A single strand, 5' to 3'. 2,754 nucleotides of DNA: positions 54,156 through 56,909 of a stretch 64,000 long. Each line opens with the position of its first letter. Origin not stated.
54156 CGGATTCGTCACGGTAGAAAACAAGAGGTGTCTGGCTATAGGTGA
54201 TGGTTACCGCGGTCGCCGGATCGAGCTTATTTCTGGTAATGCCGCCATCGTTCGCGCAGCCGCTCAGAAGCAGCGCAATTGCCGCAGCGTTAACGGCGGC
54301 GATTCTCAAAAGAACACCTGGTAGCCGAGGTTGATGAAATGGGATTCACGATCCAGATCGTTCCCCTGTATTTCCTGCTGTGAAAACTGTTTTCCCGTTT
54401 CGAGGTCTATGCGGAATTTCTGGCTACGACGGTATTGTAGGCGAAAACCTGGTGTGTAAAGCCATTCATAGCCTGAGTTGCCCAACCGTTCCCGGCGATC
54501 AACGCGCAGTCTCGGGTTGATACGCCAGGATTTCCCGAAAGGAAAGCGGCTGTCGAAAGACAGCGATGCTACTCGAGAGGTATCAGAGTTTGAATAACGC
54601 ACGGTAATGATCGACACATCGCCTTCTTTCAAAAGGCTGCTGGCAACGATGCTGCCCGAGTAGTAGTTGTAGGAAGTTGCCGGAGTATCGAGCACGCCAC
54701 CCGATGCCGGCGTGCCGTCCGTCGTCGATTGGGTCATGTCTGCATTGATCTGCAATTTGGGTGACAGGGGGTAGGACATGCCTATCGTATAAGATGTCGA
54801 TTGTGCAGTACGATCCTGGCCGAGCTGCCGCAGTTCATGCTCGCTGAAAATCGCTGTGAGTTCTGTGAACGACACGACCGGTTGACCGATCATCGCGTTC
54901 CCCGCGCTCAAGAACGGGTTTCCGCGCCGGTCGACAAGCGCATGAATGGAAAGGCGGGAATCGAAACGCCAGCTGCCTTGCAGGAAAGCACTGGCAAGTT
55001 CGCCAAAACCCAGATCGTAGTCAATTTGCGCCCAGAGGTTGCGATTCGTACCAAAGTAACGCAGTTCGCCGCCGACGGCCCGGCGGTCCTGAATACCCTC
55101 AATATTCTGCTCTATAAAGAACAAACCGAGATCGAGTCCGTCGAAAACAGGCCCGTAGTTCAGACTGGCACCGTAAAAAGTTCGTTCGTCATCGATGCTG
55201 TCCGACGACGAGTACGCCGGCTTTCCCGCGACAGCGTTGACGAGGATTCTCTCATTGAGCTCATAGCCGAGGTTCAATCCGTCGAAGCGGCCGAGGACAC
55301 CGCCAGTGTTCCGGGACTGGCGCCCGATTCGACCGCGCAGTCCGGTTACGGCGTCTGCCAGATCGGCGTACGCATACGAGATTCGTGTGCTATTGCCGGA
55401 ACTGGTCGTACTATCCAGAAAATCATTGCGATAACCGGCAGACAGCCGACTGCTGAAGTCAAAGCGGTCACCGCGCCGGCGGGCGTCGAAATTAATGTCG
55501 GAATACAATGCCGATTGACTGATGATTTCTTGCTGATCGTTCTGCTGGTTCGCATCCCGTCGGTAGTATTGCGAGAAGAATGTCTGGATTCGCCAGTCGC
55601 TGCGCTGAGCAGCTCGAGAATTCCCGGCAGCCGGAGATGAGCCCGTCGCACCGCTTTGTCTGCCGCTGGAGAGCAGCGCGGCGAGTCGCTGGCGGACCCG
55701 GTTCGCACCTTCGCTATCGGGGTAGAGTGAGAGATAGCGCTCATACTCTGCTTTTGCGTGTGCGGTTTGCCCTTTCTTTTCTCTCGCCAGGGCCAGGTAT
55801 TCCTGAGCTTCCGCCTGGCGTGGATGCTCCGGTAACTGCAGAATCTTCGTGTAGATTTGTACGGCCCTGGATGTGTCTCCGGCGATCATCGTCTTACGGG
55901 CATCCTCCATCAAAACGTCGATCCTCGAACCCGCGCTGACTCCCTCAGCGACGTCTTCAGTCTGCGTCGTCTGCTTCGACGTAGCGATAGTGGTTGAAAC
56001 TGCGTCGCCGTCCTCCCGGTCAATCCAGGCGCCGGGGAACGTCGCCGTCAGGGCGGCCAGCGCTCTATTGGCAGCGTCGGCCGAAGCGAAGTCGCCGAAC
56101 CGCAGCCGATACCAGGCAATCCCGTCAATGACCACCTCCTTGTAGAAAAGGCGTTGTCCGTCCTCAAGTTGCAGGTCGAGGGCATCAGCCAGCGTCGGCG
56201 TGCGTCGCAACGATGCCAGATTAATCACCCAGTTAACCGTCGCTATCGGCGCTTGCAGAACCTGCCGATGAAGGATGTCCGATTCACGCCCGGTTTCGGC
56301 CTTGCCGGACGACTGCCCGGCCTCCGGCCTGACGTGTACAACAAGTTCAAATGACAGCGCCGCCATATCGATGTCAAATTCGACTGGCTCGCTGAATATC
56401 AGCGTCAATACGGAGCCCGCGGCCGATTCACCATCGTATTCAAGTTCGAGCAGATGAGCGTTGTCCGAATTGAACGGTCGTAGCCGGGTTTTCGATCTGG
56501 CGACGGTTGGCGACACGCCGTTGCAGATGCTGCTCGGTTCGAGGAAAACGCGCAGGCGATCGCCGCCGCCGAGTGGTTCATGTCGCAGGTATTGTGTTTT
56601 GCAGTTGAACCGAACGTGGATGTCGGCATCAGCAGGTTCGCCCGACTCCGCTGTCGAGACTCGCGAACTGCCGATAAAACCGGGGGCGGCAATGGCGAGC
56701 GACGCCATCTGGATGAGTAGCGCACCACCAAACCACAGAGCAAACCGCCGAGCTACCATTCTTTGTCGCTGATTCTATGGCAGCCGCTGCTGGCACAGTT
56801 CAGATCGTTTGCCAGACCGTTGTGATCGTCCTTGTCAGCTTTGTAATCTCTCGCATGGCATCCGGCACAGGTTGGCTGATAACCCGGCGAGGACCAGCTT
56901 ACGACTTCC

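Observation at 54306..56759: Unusual outer-membrane component: SPOR-like peptidoglycan-binding domain + TPR + large beta-barrel in one polypeptide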

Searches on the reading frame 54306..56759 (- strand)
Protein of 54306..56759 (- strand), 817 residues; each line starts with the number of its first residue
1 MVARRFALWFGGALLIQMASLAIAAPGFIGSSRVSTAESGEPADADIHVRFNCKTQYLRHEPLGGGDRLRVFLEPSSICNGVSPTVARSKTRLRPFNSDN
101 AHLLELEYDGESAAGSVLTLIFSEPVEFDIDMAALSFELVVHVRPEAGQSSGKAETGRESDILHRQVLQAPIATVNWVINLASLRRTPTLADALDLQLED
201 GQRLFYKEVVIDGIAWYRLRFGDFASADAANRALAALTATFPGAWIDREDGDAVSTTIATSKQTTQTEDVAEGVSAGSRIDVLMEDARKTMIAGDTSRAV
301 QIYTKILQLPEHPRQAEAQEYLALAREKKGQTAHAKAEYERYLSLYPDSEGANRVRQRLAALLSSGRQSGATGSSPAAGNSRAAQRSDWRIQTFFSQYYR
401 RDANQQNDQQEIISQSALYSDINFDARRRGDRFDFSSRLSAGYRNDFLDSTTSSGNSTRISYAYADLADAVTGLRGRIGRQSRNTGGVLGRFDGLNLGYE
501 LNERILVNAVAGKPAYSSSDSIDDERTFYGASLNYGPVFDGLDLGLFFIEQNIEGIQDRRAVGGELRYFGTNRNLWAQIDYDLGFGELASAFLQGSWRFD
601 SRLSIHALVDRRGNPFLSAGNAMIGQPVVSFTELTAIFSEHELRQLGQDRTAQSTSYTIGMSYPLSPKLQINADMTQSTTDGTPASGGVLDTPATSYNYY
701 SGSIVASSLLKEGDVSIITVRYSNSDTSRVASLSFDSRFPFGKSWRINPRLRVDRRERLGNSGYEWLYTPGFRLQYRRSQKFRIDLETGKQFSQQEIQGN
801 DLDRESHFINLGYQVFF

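Call 8: search_protein_families(library=pfam, proteins=[window:54306-56759:-], max_evalue=1)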
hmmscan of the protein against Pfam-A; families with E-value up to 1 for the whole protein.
window:54306-56759:- (817 aa): 13 families
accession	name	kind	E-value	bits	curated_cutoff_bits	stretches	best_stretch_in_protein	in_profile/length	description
PF05036.18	SPOR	-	1.8e-07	31.8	21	1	176-246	4-74/76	SPOR domain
PF13371.12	TPR_9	-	2.2e-05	24.8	35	1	295-360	10-73/73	Tetratricopeptide repeat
PF13174.12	TPR_6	-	0.00029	21.7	26.3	1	317-349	1-33/33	Tetratricopeptide repeat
PF13428.12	TPR_14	-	0.0012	19.8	23.5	1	317-353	2-38/44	Tetratricopeptide repeat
PF07719.23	TPR_2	-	0.0058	17.1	27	1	316-348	1-33/34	Tetratricopeptide repeat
PF13525.12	YfiO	-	0.0079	16.4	25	1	284-354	9-80/203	Outer membrane lipoprotein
PF14559.12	TPR_19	-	0.0088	16.8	25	1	293-350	4-59/68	Tetratricopeptide repeat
PF13505.12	OMP_b-brl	-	0.025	15.2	28.7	1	553-682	37-157/175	Outer membrane protein beta-barrel domain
PF13432.12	TPR_16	-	0.064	14.2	32.7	1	293-349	10-64/65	Tetratricopeptide repeat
PF14863.12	Alkyl_sulf_dimr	-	0.07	14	26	1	265-344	54-131/139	Alkyl sulfatase dimerisation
PF13181.12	TPR_8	-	0.07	13.8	25.7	0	322-348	7-33/34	Tetratricopeptide repeat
PF13424.12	TPR_12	-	0.1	13.2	30.1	1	298-347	28-76/77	Tetratricopeptide repeat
PF23420.1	DUF7108_C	-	0.33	11.6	27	1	388-416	49-77/90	DUF7108, C-terminal domain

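Call 9: search_protein_families(library=ncbifam, proteins=[window:54306-56759:-], max_evalue=1)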
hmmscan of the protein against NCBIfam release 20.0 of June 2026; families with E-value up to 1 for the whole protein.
window:54306-56759:- (817 aa): 6 families
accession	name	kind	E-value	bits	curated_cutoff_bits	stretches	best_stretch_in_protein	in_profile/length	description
TIGR03302.1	OM_YfiO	subfamily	8.1e-06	25.5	81.4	1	277-355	30-109/239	outer membrane protein assembly factor BamD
TIGR02795.1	tol_pal_ybgF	equivalog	0.00019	22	90.1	1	291-359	50-119/119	tol-pal system protein YbgF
NF008068.0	PRK10803.1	equivalog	0.00027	21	383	1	307-362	208-263/263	cell division protein CpoB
NF033758.1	gliding_GltE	equivalog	0.0093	15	225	1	294-363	100-164/411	adventurous gliding motility TPR repeat lipoprotein GltE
NF040959.1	MamA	equivalog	0.03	13.7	200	1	281-355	38-110/204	magnetosome protein MamA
NF052415.1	T3SS_chap_SctY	equivalog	0.29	11.6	70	1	293-344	53-105/106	type III secretion apparatus assembly chaperone SctY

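Call 10: find_homologous_proteins(query=window:54306-56759:-)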
Query window:54306-56759:- (817 aa): 1148 proteins with E <= 0.001 among 8000 candidates; the best 120 are listed.
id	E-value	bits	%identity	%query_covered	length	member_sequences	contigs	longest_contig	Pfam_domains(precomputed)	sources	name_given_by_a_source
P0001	0.0e+0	1821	100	100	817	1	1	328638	PF05036.19,PF13371.13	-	-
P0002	0.0e+0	1248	68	98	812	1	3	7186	PF05036.19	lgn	-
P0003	0.0e+0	1215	66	100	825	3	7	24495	PF05036.19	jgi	jgi:hypothetical protein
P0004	0.0e+0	1205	66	100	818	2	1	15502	-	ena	-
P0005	0.0e+0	1203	65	99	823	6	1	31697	PF05036.19,PF13371.13,PF13174.13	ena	-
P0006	0.0e+0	1195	65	100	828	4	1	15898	PF05036.19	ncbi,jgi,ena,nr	ncbi:MAG: SPOR domain-containing protein [Gammaproteobacteria bacterium]|nr:SPOR domain-containing p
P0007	0.0e+0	1191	65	100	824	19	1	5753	PF05036.19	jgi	jgi:tetratricopeptide (TPR) repeat protein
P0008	0.0e+0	1190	65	100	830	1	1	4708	PF05036.19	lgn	-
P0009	0.0e+0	1189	65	100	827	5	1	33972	-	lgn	-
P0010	0.0e+0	1188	64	99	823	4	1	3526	PF05036.19,PF13371.13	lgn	-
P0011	0.0e+0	1187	65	100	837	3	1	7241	PF05036.19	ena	-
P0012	0.0e+0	1187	66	100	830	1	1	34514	PF05036.19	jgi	jgi:hypothetical protein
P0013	0.0e+0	1187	64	99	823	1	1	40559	PF05036.19,PF13174.13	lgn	-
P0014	0.0e+0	1186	65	99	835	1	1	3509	PF05036.19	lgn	-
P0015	0.0e+0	1186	65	100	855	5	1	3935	-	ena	-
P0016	0.0e+0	1185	66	99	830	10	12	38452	PF05036.19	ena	-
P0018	0.0e+0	1184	66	99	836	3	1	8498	PF05036.19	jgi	jgi:tetratricopeptide (TPR) repeat protein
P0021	0.0e+0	1183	64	100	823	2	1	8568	PF05036.19,PF13371.13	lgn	-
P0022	0.0e+0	1183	65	100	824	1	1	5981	PF05036.19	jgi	-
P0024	0.0e+0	1182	65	99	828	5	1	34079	PF05036.19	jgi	jgi:tetratricopeptide (TPR) repeat protein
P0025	0.0e+0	1182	66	99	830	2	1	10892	PF05036.19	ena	-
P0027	0.0e+0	1181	64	100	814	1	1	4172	PF05036.19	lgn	-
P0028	0.0e+0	1179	65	99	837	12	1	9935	PF05036.19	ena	-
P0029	0.0e+0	1178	65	100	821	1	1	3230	PF05036.19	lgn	-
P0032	0.0e+0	1176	64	100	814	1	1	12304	PF05036.19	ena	-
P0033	0.0e+0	1175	64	100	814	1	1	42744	PF05036.19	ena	-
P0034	0.0e+0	1175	64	100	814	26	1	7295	PF05036.19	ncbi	-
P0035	0.0e+0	1174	64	100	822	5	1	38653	PF05036.19,PF13371.13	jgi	jgi:hypothetical protein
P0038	0.0e+0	1173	66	99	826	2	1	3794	PF05036.19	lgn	-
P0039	0.0e+0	1171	65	98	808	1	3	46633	PF05036.19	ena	-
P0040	0.0e+0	1171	64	100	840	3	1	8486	PF05036.19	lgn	-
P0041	0.0e+0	1169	64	99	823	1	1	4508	PF05036.19,PF13371.13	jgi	jgi:tetratricopeptide (TPR) repeat protein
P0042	0.0e+0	1169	63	100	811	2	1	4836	PF05036.19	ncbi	-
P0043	0.0e+0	1169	63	100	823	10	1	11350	PF05036.19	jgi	jgi:tetratricopeptide (TPR) repeat protein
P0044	0.0e+0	1169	64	100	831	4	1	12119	PF05036.19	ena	-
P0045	0.0e+0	1168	65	100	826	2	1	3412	PF05036.19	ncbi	-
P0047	0.0e+0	1165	65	99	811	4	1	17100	PF05036.19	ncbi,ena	-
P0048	0.0e+0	1165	63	100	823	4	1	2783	PF05036.19,PF13371.13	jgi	-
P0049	0.0e+0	1164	64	100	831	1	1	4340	PF05036.19,PF13428.13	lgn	-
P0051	0.0e+0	1162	63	100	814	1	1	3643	PF05036.19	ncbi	-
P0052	0.0e+0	1162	63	100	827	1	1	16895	PF05036.19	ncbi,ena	-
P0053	0.0e+0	1161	64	98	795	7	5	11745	PF05036.19,PF13371.13,PF13432.13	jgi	-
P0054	0.0e+0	1161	65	99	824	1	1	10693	PF05036.19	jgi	jgi:hypothetical protein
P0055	0.0e+0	1160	63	100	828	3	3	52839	PF05036.19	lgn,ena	-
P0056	0.0e+0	1159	64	99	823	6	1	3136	PF05036.19,PF13371.13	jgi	jgi:tetratricopeptide (TPR) repeat protein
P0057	0.0e+0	1159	64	100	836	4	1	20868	PF05036.19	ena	-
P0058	0.0e+0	1159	64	100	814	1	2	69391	PF05036.19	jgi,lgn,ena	-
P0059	0.0e+0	1157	65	100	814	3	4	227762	PF05036.19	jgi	jgi:tetratricopeptide (TPR) repeat protein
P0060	0.0e+0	1156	64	98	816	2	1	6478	PF05036.19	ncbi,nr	ncbi:MAG: hypothetical protein GY783_19925 [Gammaproteobacteria bacterium]|nr:hypothetical protein [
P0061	0.0e+0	1151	63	100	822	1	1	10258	PF05036.19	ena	-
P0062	0.0e+0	1151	64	100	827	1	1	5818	PF05036.19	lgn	-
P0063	0.0e+0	1151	64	100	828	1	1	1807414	PF05036.19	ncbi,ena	-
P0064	0.0e+0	1148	64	98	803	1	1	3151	PF05036.19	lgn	-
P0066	0.0e+0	1147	63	100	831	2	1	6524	PF05036.19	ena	-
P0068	0.0e+0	1146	64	99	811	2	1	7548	PF05036.19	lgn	-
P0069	0.0e+0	1146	64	97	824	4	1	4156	PF05036.19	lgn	-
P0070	0.0e+0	1144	63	99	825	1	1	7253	PF05036.19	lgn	-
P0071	0.0e+0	1143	63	100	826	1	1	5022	PF05036.19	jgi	-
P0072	0.0e+0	1142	64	98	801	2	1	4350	PF05036.19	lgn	-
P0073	0.0e+0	1141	63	100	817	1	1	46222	PF05036.19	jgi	-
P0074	0.0e+0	1141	64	99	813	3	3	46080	PF05036.19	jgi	jgi:hypothetical protein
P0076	0.0e+0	1140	63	100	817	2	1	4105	PF05036.19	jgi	-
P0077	0.0e+0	1140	63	99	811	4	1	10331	PF05036.19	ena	-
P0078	0.0e+0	1140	64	98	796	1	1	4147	PF05036.19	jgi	jgi:hypothetical protein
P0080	0.0e+0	1133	65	97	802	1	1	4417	PF05036.19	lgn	-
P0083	0.0e+0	1127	62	99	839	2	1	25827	PF05036.19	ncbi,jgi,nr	ncbi:MAG: SPOR domain-containing protein [Gammaproteobacteria bacterium]|nr:SPOR domain-containing p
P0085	0.0e+0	1125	64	98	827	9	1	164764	PF05036.19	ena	-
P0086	0.0e+0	1125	61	100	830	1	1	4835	PF05036.19,PF13174.13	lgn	-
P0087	0.0e+0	1125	62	98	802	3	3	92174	PF05036.19,PF13371.13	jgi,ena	-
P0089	0.0e+0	1122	63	100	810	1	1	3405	PF05036.19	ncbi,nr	ncbi:MAG: SPOR domain-containing protein [Woeseiaceae bacterium]|nr:SPOR domain-containing protein [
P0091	0.0e+0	1121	64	97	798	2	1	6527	PF05036.19,PF13428.13,PF07719.24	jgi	jgi:tetratricopeptide (TPR) repeat protein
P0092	0.0e+0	1118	64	98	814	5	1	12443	PF05036.19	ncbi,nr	ncbi:MAG: SPOR domain-containing protein [Gammaproteobacteria bacterium]|nr:SPOR domain-containing p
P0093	0.0e+0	1117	63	99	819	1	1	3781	PF05036.19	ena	-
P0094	0.0e+0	1116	63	99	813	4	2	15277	PF05036.19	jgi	jgi:tetratricopeptide (TPR) repeat protein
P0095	0.0e+0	1112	60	100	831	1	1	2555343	PF05036.19,PF13428.13,PF13174.13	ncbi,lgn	-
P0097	0.0e+0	1111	62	99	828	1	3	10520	PF05036.19,PF13428.13,PF07719.24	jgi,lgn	-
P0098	0.0e+0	1109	61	98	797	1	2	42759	PF05036.19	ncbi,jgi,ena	-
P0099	0.0e+0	1109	63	100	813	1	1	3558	PF05036.19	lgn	-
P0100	0.0e+0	1107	60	99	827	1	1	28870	PF05036.19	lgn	-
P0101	0.0e+0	1107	59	100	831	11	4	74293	PF05036.19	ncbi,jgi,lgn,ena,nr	ncbi:MAG: SPOR domain-containing protein [Gammaproteobacteria bacterium]|nr:SPOR domain-containing p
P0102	0.0e+0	1107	61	99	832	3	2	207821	PF05036.19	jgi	-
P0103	0.0e+0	1107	62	100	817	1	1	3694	PF05036.19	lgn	-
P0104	0.0e+0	1101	61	97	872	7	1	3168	PF05036.19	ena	-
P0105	0.0e+0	1101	61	97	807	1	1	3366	PF05036.19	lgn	-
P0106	0.0e+0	1098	61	100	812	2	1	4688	PF05036.19,PF13525.13,PF13174.13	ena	-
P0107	0.0e+0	1095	60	100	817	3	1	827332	PF05036.19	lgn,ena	-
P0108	0.0e+0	1095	63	97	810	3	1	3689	PF05036.19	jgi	jgi:hypothetical protein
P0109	0.0e+0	1094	63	96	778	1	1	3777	PF05036.19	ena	-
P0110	0.0e+0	1094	62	99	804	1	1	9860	PF05036.19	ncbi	-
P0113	0.0e+0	1083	59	100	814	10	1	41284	PF05036.19,PF13432.13,PF13428.13,PF07719.24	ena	-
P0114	0.0e+0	1082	61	97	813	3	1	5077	PF05036.19,PF07719.24,PF13174.13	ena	-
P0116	0.0e+0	1082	62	94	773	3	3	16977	PF05036.19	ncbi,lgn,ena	-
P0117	0.0e+0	1081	60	100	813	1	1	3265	PF05036.19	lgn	-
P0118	0.0e+0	1080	60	100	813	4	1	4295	PF05036.19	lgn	-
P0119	0.0e+0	1077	61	100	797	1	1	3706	PF05036.19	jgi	-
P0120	0.0e+0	1076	60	99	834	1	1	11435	PF05036.19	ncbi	-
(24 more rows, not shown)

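Call 11: search_solved_structures(query=window:54306-56759:-, max_evalue=10)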
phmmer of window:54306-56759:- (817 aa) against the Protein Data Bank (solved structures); distinct sequences matched with E-value up to 10: 9.
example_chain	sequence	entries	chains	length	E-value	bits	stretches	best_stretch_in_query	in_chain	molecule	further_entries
6g5s_A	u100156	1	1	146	2.4e-05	26.2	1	304-361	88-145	Cell division coordinator CpoB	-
9gzg_A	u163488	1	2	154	5.3e-05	25.1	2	293-352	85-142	Engineered CTPR protein with glutamic acids for conductivity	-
2wqh_A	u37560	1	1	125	0.013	17.2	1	293-350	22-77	CTPR3Y3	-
5hrz_A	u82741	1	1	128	0.09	14.4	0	293-334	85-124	TPR domain protein 1na0C3_3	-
6vl6_A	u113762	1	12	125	0.64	11.6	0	297-350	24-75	T33_dn2A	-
5lvv_A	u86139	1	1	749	0.84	11.2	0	261-348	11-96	UDP-N-acetylglucosamine--peptide N-acetylglucosaminyltransferase 110 kDa subunit,UDP-N-ace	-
5lwv_A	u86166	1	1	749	2.4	9.7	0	295-350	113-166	Host cell factor 1,UDP-N-acetylglucosamine--peptide N-acetylglucosaminyltransferase 110 kD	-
7yeh_B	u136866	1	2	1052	4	8.9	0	294-350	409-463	UDP-N-acetylglucosamine--peptide N-acetylglucosaminyltransferase 110 kDa subunit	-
7yea_A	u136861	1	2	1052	4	8.9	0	294-350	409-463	UDP-N-acetylglucosamine--peptide N-acetylglucosaminyltransferase 110 kDa subunit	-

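Call 21: find_encoding_contigs(protein=P0095, flank=10000, max_places=2)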
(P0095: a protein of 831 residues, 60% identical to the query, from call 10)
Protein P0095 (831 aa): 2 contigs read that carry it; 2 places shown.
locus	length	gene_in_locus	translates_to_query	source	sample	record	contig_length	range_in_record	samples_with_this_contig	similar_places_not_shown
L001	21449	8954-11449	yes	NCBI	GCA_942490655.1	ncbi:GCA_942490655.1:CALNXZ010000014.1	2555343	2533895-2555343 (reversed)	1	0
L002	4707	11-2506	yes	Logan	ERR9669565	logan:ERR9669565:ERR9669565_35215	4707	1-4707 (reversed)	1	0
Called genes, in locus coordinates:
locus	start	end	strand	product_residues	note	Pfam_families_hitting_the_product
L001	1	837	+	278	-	?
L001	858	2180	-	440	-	PF00037:Fer4 (faint), PF12837:Fer4_6 (weak), PF13237:Fer4_10, PF14697:Fer4_21, PF12838:Fer4_7 (weak), PF07992:Pyr_redox_2, PF13738:Pyr_redox_3, PF00070:Pyr_redox (weak), +6 more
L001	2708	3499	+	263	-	PF23914:TPR_CcmH_CycH, PF23892:Ig_CycH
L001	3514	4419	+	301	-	-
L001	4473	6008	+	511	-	PF02085:Cytochrom_CIII (faint), PF14522:Cytochrome_C7 (faint), PF14537:Cytochrom_c3_2 (faint)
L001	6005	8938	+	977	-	-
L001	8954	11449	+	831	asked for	PF05036:SPOR (weak), PF13174:TPR_6 (faint), PF13428:TPR_14 (faint)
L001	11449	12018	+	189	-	-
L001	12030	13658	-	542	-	PF00501:AMP-binding, PF13193:AMP-binding_C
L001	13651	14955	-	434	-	PF03219:TLC (faint), PF07690:MFS_1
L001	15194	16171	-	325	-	PF08240:ADH_N, PF00107:ADH_zinc_N, PF13602:ADH_zinc_N_2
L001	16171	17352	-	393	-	PF00108:Thiolase_N, PF02803:Thiolase_C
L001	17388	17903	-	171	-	PF01575:MaoC_dehydratas, PF13452:FAS1_DH_region (weak)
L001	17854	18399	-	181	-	PF12724:Flavodoxin_5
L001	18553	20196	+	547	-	PF00390:malic, PF03949:Malic_M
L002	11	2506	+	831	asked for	PF05036:SPOR (weak), PF13174:TPR_6 (faint), PF13428:TPR_14 (faint)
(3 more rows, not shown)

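Call 22: find_encoding_contigs(protein=P0113, flank=10000, max_places=2)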
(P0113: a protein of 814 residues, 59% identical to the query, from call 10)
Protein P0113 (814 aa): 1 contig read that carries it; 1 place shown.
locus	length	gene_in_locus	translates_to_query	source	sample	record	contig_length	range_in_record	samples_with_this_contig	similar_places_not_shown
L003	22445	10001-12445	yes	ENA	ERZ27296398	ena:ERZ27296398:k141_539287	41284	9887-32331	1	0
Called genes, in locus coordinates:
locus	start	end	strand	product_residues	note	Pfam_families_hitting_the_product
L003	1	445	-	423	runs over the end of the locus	PF02321:OEP (faint)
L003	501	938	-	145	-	-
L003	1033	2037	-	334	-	PF01408:GFO_IDH_MocA, PF22725:GFO_IDH_MocA_C3, PF02894:GFO_IDH_MocA_C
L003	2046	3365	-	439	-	PF00037:Fer4 (faint), PF12797:Fer4_2 (weak), PF12838:Fer4_7, PF13237:Fer4_10, PF14697:Fer4_21, PF13187:Fer4_9 (weak), PF07992:Pyr_redox_2, PF13738:Pyr_redox_3, +6 more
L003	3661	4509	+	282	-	PF23914:TPR_CcmH_CycH, PF23892:Ig_CycH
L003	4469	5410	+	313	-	-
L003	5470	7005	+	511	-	PF02085:Cytochrom_CIII (faint), PF14522:Cytochrome_C7 (faint), PF22113:Mtrc-MtrF_II-IV_dom (faint), PF14537:Cytochrom_c3_2 (weak)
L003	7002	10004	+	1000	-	-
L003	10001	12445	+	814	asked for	PF05036:SPOR (faint), PF07719:TPR_2 (faint), PF13428:TPR_14 (faint), PF13432:TPR_16 (faint)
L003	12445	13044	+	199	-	-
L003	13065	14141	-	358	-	PF01210:NAD_Gly3P_dh_N (faint), PF02317:Octopine_DH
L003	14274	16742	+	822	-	PF11739:YdbH-like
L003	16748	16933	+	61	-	PF13617:Lipoprotein_19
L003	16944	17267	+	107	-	PF07027:DUF1318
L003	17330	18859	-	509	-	PF01946:Thi4 (weak), PF01266:DAO (faint), PF07992:Pyr_redox_2 (weak), PF13434:Lys_Orn_oxgnase (faint), PF13450:NAD_binding_8, PF13738:Pyr_redox_3, PF00743:FMO-like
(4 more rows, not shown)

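Call 29: search_protein_representatives(alignment_id=A1)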
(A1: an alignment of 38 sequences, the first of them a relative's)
Query: 38 sequences, 825 profile positions. Proteins with E-value up to 0.001 (for the whole library): 2335; up to 1e-10: 1604; up to 1e-30: 1088. The best 150 are listed.
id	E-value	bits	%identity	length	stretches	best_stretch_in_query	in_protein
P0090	0.0e+00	1446.5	-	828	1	9-825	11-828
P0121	1.7e-275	932.8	-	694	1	6-568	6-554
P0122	5.6e-249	845.0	-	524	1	298-825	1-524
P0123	1.2e-239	814.1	-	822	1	14-825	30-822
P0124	2.6e-233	793.2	-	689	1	166-825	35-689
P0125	3.3e-214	730.0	-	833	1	7-825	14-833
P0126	3.1e-206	703.7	-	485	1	14-478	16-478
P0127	1.5e-204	698.0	-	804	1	21-825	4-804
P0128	2.4e-203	694.1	-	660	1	14-662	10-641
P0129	4.1e-203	693.3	-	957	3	278-793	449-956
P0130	5.9e-203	692.8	-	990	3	284-823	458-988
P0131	1.9e-199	681.2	-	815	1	38-824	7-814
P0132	4.1e-199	680.1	-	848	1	13-824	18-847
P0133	3.3e-196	670.5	-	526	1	460-825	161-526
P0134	4.8e-191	653.4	-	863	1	20-823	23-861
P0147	1.3e-181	622.2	-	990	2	178-823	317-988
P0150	5.1e-176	603.7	-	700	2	277-824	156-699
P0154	7.9e-175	599.8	-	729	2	281-824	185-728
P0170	5.8e-168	577.1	-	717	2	283-824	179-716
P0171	2.0e-167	575.3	-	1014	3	260-825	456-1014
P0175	8.2e-166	569.9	-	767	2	271-825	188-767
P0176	1.8e-165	568.8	-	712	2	281-821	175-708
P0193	2.8e-157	541.7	-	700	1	280-825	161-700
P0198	7.1e-156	537.1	-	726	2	276-825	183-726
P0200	6.2e-155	534.0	-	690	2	284-823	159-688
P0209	4.6e-153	527.8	-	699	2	278-823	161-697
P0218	1.0e-149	516.7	-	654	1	275-824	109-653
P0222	7.3e-149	513.9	-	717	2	281-824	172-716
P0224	1.7e-148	512.7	-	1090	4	168-823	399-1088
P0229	8.9e-148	510.3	-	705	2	287-823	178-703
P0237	1.6e-145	502.9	-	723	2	278-823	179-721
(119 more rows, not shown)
